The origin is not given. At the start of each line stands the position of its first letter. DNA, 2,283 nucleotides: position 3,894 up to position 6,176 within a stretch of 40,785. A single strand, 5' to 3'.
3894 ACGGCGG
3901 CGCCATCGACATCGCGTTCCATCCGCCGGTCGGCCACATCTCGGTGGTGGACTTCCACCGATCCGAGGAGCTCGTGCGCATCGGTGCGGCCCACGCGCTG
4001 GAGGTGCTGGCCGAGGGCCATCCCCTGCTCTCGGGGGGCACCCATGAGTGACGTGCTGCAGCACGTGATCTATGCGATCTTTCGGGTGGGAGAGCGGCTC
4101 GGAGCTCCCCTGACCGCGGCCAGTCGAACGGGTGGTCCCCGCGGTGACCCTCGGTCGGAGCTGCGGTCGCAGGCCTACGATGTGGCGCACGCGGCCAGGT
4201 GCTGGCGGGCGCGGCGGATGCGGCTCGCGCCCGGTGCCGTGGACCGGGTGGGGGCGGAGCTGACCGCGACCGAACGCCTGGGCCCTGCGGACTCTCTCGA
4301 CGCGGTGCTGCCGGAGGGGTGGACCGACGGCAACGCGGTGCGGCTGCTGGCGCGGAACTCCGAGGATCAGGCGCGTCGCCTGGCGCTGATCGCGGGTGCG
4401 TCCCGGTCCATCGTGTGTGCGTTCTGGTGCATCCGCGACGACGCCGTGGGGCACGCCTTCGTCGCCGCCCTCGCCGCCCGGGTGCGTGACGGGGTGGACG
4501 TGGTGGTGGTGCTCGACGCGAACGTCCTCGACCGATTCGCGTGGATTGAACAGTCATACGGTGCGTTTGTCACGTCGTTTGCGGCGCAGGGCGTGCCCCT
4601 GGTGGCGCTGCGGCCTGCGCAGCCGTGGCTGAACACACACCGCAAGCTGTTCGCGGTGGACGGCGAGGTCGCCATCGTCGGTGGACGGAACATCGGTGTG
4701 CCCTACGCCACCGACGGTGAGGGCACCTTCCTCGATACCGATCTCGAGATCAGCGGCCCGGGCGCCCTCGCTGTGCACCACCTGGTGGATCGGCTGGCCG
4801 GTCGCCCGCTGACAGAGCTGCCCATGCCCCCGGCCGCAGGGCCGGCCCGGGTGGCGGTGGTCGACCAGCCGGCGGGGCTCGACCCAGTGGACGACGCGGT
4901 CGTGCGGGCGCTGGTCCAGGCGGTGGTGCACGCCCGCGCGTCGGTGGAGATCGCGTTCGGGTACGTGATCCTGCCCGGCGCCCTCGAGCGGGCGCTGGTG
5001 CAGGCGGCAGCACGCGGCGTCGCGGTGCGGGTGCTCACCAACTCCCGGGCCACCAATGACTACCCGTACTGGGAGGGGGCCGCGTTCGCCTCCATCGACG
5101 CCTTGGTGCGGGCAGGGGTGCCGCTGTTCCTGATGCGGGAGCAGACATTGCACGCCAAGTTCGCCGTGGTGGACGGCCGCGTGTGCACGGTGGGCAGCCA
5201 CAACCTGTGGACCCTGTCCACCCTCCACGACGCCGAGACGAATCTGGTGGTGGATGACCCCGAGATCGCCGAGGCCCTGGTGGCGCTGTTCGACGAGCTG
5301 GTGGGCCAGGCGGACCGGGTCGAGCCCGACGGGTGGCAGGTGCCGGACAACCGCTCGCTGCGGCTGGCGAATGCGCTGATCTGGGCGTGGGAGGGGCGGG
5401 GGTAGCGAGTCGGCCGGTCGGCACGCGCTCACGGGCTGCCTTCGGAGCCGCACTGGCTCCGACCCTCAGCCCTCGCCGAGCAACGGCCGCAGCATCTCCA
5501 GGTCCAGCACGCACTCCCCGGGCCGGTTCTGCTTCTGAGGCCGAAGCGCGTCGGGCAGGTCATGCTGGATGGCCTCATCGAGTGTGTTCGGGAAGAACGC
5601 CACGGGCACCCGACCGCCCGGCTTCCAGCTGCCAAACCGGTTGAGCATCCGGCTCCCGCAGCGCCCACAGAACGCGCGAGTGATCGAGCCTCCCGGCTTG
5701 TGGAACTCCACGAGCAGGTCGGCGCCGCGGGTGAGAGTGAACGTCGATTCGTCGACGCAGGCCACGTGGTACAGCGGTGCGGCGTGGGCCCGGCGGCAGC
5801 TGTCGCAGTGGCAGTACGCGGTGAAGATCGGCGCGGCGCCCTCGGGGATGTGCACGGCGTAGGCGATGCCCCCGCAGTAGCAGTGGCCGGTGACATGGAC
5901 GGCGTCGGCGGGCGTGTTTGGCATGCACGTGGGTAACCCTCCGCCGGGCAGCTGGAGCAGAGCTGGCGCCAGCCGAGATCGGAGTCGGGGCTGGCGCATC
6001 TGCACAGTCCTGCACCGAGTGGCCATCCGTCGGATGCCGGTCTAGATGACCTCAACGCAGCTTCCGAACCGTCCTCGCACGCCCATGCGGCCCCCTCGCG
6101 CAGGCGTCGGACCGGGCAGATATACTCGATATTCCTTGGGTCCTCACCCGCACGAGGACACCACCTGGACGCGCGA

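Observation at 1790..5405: cNMP-gated patatin lipase (NTE-like) translationally coupled to a two-HKD PLD-family protein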

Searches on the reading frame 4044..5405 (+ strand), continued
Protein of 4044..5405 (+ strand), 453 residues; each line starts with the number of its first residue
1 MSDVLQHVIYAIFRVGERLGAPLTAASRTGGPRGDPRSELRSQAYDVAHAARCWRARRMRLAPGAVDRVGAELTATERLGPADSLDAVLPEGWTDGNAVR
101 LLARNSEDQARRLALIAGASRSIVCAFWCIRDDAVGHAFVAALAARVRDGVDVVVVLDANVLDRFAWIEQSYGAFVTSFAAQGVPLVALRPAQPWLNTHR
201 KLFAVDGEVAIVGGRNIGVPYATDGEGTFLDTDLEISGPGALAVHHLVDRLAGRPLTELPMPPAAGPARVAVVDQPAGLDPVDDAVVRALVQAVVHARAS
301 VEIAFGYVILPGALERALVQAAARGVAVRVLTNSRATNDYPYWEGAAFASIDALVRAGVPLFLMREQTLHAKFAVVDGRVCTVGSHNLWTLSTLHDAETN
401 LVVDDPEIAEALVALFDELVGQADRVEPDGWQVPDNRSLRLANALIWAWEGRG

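Call 68: search_protein_families(library=ncbifam, proteins=[L006:11199-12599:-, L021:5714-6940:+, L021:2033-4255:-], max_evalue=1)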
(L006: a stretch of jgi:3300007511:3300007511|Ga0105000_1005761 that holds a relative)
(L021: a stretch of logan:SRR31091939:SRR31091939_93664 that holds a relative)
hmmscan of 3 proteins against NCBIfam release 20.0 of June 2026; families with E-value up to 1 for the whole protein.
L006:11199-12599:- (467 aa): 1 family
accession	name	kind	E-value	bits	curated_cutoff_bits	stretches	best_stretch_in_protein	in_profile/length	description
TIGR00769.1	AAA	superfamily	0.1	11.5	387.2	1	240-321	281-361/472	NTP/NDP exchange transporter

L021:5714-6940:+ (409 aa): 12 families
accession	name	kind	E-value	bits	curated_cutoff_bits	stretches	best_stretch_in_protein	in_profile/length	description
NF058543.1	ActPatMycb56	equivalog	7.6e-10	38.1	460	1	34-155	3-119/317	acetyltransferase Pat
NF008732.0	PRK11753.1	equivalog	9.7e-09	35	266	1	54-167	24-135/214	cAMP-activated global transcriptional regulator CRP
NF041163.2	encap_f2b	equivalog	1.4e-07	31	400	1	41-150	83-193/450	family 2B encapsulin nanocompartment shell protein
NF033192.3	CPBP_JDVT_MrtJ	equivalog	1.5e-06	28.8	75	1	314-395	5-91/98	JDVT-CTERM system glutamic-type intramembrane protease MrtJ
NF040914.1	Mrt_core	domain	1.9e-06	27.8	100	1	314-394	8-96/108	myxosortase family intramembrane protease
TIGR03896.1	cyc_nuc_ocin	subfamily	2.3e-06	27.2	161.05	1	62-148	17-107/317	bacteriocin-type transport-associated protein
NF040589.1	CPBP_Synerg_MrtS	equivalog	0.00012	22.3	130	1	319-399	86-163/170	Synerg-CTERM system glutamic-type intramembrane protease MrtS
NF041647.1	ABC_perm_CPBP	equivalog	0.0011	17.8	435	1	172-394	409-625/636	ABC transporter permease subunit/CPBP intramembrane protease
NF007707.0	PRK10402.1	subfamily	0.002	17.7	180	1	52-135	30-113/226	transcriptional regulator YeiL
NF052431.1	MusI_fam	subfamily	0.0037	17.1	160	1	180-293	68-181/194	MusI family membrane protein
NF040593.1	CPBP_fam_MrtX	exception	0.01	15.7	180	1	281-394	101-224/238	myxosortase MrtX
TIGR02921.1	PEP_integral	hypoth_equivalog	0.042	12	200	1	156-206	751-801/922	TIGR02921 family PEP-CTERM protein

L021:2033-4255:- (741 aa): 1 family
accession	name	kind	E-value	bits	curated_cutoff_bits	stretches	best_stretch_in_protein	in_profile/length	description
TIGR03903.1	TOMM_kin_cyc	equivalog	7.8e-09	33.9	705.75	1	513-639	317-434/1267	TOMM system kinase/cyclase fusion protein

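Call 83: list_cluster_members(proteins=[window:4044-5402:+, P0053, P0003, P0002])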
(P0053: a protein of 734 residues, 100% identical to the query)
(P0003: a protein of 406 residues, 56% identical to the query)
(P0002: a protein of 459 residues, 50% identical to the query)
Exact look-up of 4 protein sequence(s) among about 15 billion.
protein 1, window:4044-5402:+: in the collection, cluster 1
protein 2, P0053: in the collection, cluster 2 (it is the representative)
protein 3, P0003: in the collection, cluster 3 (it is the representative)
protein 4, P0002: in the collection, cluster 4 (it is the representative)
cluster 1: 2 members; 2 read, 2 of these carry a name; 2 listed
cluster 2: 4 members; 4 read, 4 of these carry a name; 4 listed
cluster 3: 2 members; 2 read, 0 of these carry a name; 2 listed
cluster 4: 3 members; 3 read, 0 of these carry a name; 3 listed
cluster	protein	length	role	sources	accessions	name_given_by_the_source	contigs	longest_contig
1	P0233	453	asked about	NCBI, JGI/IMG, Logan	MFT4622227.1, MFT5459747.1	MAG: cardiolipin synthase [Myxococcota bacterium] | cardiolipin synthase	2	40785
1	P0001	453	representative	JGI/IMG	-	cardiolipin synthase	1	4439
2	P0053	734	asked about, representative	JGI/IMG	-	predicted acylesterase/phospholipase RssA/CRP-like cAMP-binding protein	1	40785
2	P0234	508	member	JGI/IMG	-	NTE family protein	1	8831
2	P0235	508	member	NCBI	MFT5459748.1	MAG: NTE family protein [Myxococcota bacterium]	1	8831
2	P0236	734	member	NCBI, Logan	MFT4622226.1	MAG: putative acylesterase/phospholipase RssA/CRP-like cAMP-binding protein [Myxococcota ...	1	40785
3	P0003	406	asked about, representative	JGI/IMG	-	-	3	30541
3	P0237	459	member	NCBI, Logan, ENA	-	-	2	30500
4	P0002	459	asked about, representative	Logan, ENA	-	-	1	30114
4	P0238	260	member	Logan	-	-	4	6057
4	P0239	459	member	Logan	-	-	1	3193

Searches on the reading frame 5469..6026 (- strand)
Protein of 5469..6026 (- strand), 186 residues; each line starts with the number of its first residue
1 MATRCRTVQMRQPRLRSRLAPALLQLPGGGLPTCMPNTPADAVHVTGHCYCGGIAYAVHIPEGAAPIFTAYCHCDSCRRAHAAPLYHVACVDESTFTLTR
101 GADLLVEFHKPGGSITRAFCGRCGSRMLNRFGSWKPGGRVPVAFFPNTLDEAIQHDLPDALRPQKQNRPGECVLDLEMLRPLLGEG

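Call 6: search_protein_families(library=pfam, proteins=[window:5469-6026:-], max_evalue=0.01)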
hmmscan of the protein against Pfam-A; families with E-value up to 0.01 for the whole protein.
window:5469-6026:- (186 aa): 1 family
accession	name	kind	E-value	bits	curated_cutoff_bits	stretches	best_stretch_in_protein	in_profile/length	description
PF04828.22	GFA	-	3.1e-19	69.6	24.3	1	45-133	2-87/115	Glutathione-dependent formaldehyde-activating enzyme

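Call 7: search_protein_families(library=ncbifam, proteins=[window:5469-6026:-], max_evalue=0.01)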
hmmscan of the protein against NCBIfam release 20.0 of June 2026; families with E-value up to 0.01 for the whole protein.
window:5469-6026:- (186 aa): 2 families
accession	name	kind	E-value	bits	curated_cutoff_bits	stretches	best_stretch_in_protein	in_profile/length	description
TIGR02820.1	formald_GSH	equivalog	0.0031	17.4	234.55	1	46-131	21-103/182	S-(hydroxymethyl)glutathione synthase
NF041440.1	hydrolase_YghX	exception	0.0089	15.2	460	0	40-94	175-233/292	YghX family hydrolase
